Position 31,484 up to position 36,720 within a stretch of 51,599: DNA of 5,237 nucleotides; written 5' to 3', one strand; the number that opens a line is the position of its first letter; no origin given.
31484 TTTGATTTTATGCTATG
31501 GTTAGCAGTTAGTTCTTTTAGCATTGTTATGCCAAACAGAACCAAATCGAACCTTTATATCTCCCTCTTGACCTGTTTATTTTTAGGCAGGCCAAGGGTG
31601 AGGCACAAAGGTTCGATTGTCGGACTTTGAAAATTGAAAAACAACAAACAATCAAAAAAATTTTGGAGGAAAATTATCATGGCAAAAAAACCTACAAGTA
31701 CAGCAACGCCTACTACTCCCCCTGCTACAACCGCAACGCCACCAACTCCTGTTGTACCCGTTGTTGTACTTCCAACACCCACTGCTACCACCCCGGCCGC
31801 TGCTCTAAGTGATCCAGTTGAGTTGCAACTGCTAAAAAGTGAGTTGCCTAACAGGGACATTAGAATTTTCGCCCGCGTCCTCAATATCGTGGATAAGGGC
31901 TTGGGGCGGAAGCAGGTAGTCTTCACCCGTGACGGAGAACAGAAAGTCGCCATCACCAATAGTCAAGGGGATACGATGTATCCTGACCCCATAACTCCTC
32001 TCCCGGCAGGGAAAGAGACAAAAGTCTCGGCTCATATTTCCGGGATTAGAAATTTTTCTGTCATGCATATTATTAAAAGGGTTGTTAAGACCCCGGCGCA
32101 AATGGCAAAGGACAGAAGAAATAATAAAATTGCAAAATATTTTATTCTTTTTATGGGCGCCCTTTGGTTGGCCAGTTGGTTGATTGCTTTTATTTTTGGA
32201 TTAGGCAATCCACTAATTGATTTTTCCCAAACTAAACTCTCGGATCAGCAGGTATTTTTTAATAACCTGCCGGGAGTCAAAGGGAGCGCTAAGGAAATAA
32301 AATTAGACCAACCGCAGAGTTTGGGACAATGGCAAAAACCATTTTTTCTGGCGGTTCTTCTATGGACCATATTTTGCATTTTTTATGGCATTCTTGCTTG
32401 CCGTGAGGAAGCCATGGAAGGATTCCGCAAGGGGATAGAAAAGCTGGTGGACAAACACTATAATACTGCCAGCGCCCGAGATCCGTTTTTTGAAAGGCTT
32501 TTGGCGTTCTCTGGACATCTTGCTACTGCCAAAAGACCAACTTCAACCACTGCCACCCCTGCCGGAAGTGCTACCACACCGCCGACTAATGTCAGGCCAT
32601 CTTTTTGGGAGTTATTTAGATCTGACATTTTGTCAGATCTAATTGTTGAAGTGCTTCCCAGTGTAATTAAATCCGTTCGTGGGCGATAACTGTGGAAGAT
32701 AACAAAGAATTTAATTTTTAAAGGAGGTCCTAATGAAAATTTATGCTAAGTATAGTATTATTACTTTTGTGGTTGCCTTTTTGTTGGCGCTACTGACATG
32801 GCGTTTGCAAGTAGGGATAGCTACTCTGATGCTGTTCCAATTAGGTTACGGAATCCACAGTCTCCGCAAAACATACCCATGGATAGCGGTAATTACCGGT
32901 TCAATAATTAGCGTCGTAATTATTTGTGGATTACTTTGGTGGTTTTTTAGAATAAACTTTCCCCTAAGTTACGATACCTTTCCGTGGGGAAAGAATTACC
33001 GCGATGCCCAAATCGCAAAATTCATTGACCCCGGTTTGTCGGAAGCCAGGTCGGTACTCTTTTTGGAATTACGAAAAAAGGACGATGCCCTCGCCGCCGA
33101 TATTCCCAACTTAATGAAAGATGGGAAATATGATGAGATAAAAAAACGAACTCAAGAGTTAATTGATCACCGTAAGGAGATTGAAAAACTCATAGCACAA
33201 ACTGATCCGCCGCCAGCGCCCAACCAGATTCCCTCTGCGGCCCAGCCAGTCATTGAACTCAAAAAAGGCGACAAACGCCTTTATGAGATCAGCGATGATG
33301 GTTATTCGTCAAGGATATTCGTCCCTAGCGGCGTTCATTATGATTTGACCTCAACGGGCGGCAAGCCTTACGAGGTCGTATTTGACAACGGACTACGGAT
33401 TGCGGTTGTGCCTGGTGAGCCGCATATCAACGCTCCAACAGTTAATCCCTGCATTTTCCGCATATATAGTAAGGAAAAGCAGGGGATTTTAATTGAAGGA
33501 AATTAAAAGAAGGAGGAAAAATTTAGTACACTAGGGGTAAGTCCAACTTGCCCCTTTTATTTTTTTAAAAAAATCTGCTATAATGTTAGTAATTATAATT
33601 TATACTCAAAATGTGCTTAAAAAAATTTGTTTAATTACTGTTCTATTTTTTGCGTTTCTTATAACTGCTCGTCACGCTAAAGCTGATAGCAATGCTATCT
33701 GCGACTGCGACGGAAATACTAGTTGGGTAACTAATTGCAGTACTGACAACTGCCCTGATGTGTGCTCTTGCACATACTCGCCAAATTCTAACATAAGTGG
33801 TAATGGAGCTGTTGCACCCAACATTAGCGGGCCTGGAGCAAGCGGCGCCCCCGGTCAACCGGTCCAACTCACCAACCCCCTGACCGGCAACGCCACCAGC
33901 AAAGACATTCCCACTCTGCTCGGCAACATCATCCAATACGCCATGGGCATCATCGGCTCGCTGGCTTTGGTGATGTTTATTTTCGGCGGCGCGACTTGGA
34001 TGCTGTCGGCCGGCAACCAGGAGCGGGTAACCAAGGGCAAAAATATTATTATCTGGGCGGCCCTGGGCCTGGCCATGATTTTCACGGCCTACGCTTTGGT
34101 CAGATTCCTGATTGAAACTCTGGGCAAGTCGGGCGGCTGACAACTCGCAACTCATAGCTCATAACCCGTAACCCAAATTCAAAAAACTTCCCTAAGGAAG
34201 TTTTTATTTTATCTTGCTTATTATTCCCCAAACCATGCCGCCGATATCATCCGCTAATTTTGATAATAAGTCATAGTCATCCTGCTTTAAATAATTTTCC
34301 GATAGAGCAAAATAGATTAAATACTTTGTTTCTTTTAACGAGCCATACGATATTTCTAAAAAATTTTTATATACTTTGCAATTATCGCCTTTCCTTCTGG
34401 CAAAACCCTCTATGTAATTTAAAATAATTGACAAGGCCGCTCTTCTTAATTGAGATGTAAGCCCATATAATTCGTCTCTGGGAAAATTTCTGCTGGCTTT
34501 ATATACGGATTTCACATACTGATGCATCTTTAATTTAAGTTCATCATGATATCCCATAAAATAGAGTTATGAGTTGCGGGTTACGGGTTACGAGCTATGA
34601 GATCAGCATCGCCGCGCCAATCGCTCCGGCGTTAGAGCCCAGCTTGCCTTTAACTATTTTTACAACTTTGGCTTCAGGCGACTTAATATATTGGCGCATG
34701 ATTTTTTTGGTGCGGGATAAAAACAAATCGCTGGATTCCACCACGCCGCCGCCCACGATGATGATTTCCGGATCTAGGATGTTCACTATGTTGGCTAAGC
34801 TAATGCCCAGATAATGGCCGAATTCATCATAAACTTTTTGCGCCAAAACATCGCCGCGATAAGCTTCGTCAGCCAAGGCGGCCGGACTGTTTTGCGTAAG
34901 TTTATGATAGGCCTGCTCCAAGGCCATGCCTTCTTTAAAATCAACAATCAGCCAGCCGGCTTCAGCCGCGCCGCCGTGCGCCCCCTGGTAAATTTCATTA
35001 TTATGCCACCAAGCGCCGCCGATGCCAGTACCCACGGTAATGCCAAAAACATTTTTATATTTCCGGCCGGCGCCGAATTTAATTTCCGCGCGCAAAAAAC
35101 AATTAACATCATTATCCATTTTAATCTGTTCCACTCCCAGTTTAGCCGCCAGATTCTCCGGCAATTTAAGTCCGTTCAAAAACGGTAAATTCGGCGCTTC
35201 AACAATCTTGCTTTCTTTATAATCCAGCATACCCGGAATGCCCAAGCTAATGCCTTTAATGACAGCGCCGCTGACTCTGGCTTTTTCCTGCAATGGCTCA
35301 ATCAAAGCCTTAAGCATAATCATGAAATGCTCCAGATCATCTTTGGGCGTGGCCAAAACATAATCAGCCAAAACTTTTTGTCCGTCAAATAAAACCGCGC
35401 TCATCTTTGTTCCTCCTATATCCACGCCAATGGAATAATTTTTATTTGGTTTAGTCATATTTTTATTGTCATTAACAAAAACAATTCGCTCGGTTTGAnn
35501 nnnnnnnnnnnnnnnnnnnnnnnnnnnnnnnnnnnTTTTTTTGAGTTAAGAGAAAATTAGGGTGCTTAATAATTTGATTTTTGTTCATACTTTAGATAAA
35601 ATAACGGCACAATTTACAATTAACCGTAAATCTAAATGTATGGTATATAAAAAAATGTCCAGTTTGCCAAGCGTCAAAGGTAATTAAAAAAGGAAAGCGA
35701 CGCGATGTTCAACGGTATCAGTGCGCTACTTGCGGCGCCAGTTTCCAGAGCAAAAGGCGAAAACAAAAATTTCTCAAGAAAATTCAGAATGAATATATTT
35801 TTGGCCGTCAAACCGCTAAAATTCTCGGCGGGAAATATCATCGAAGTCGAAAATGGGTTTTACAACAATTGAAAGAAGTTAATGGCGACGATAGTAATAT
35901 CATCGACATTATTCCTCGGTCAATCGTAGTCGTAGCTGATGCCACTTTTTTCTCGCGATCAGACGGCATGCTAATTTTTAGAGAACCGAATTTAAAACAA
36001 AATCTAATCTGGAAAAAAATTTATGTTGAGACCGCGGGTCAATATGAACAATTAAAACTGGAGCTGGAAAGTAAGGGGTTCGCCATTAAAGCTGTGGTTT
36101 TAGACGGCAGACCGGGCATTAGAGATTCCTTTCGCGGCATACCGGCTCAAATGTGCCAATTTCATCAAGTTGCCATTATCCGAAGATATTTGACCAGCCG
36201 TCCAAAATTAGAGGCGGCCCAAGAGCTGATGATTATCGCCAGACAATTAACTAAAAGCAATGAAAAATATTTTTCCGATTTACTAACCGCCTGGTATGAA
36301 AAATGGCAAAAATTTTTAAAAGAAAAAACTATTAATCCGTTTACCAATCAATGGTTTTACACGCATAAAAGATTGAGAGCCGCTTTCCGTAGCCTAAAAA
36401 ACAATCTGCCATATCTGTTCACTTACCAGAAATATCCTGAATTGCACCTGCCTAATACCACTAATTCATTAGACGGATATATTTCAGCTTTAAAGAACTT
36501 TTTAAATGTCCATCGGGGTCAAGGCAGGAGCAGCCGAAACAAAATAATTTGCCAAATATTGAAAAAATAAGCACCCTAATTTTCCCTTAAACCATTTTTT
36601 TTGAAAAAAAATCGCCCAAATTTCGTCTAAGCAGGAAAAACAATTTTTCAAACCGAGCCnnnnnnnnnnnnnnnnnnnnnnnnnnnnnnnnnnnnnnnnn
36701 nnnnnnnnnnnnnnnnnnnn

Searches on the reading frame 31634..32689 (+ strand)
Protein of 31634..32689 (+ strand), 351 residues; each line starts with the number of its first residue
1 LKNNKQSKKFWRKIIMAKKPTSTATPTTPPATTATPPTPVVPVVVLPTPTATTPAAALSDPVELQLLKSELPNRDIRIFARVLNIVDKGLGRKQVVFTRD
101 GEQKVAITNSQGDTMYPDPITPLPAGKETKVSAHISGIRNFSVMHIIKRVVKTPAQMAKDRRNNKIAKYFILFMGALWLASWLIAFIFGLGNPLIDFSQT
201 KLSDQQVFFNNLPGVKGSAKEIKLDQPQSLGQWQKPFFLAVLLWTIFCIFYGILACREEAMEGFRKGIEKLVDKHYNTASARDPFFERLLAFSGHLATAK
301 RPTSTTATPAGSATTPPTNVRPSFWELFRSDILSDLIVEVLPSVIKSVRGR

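Call 9: search_protein_families(library=pfam, proteins=[window:31634-32689:+], max_evalue=0.001)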
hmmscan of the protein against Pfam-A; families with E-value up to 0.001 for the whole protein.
window:31634-32689:+ (351 aa): 0 families

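Call 58: search_protein_families(library=pfam, proteins=[window:31634-32689:+], max_evalue=5)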
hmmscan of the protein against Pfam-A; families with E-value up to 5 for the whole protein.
window:31634-32689:+ (351 aa): 1 family
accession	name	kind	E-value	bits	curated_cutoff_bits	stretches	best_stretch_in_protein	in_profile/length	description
PF01284.28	MARVEL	-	0.061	13.8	32.8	0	161-188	66-93/135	Membrane-associating domain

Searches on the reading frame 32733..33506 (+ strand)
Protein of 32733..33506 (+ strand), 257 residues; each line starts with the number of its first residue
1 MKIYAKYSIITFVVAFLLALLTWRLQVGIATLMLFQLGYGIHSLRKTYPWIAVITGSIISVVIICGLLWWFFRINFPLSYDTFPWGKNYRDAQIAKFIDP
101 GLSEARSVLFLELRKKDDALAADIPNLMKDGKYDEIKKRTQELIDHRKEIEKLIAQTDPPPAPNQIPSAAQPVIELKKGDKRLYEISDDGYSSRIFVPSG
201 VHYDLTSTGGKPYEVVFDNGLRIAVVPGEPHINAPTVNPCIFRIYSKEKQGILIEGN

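Call 9: search_protein_families(library=pfam, proteins=[window:32733-33506:+], max_evalue=0.001)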
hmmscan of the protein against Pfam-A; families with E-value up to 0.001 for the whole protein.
window:32733-33506:+ (257 aa): 0 families

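Call 58: search_protein_families(library=pfam, proteins=[window:32733-33506:+], max_evalue=5)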
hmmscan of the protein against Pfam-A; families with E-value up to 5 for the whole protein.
window:32733-33506:+ (257 aa): 1 family
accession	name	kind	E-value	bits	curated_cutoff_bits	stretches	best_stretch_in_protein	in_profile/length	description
PF10726.14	DUF2518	-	1.5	8.9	25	1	209-240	68-99/145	Protein of function (DUF2518)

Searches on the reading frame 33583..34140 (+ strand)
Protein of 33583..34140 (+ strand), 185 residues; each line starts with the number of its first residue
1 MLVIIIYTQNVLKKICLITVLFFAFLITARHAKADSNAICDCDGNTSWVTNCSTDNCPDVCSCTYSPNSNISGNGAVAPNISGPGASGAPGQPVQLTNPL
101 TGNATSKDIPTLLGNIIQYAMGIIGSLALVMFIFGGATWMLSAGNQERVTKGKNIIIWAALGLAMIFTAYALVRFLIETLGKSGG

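Call 6: search_protein_families(library=pfam, proteins=[window:33583-34140:+], max_evalue=0.01)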
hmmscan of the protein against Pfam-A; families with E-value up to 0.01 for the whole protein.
window:33583-34140:+ (185 aa): 1 family
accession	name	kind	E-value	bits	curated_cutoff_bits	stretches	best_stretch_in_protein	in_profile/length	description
PF18895.5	T4SS_pilin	-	2.8e-13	50.2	26.6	1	106-176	2-71/71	Type IV secretion system pilin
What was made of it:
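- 33583..34140 (+): Divergent dispersed paralog (185 aa) with a Cys-rich insertion in the exposed N-terminal segment. PF18895 at 50.2 bits (call 6).
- Checked: The extra three are 33583-34140(+), 37791-38222(-) and 38252-38647(-), and all are above the PF18895 threshold (call 6).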

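Call 60: search_protein_families(library=ncbifam, proteins=[window:33583-34140:+], max_evalue=0.1)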
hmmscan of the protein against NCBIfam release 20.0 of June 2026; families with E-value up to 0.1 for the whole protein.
window:33583-34140:+ (185 aa): 1 family
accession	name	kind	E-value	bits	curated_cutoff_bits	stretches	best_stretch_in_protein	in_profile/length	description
NF045849.1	ICE_MMCAP2_0565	equivalog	2.1e-05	24.1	40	1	111-179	11-79/80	Mbov_0395 family pilin-like conjugal transfer protein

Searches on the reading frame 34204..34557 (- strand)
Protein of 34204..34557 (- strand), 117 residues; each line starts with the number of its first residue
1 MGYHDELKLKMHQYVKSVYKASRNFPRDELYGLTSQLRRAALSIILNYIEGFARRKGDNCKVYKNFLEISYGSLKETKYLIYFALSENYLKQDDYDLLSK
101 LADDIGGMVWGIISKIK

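Call 6: search_protein_families(library=pfam, proteins=[window:34204-34557:-], max_evalue=0.01)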
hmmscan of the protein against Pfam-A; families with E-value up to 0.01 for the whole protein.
window:34204-34557:- (117 aa): 2 families
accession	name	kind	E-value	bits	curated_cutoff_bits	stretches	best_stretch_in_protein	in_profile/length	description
PF05635.17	23S_rRNA_IVP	-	1.1e-25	90.3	33.8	1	10-109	8-104/106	23S rRNA-intervening sequence protein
PF22296.2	bAvd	-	3.6e-06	27.8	40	1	10-115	6-106/107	bAvd-like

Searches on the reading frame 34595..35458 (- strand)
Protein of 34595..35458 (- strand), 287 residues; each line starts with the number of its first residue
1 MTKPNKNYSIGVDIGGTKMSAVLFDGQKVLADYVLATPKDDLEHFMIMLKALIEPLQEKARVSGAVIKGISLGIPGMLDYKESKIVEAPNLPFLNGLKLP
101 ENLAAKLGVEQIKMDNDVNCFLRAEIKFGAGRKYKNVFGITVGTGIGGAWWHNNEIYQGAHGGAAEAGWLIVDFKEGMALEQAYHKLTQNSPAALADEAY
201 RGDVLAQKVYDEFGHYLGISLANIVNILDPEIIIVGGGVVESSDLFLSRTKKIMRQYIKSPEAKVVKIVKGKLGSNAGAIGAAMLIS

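Call 6: search_protein_families(library=pfam, proteins=[window:34595-35458:-], max_evalue=0.01)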
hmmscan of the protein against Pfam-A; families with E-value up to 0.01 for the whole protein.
window:34595-35458:- (287 aa): 2 families
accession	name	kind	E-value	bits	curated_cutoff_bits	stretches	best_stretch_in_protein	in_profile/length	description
PF00480.26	ROK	-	2.9e-52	178.5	22.9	1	10-286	2-291/294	ROK family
PF01869.26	BcrAD_BadFG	-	5.2e-08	33.2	31.5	1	10-77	1-72/271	BadF/BadG/BcrA/BcrD ATPase family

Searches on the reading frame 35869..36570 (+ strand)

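Call 6: search_protein_families(library=pfam, proteins=[window:35869-36570:+], max_evalue=0.01)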
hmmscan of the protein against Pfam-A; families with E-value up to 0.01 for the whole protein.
window:35869-36570:+ (233 aa): 0 families

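Call 58: search_protein_families(library=pfam, proteins=[window:35869-36570:+], max_evalue=5)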
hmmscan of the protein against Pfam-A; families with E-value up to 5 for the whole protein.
window:35869-36570:+ (233 aa): 2 families
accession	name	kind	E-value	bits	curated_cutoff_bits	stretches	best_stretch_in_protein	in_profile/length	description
PF14629.12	ORC4_C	-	0.03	14.2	25.3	1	131-188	18-72/216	Origin recognition complex (ORC) subunit 4 C-terminus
PF06337.17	DUSP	-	0.14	13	29.3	1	141-170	10-41/77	DUSP domain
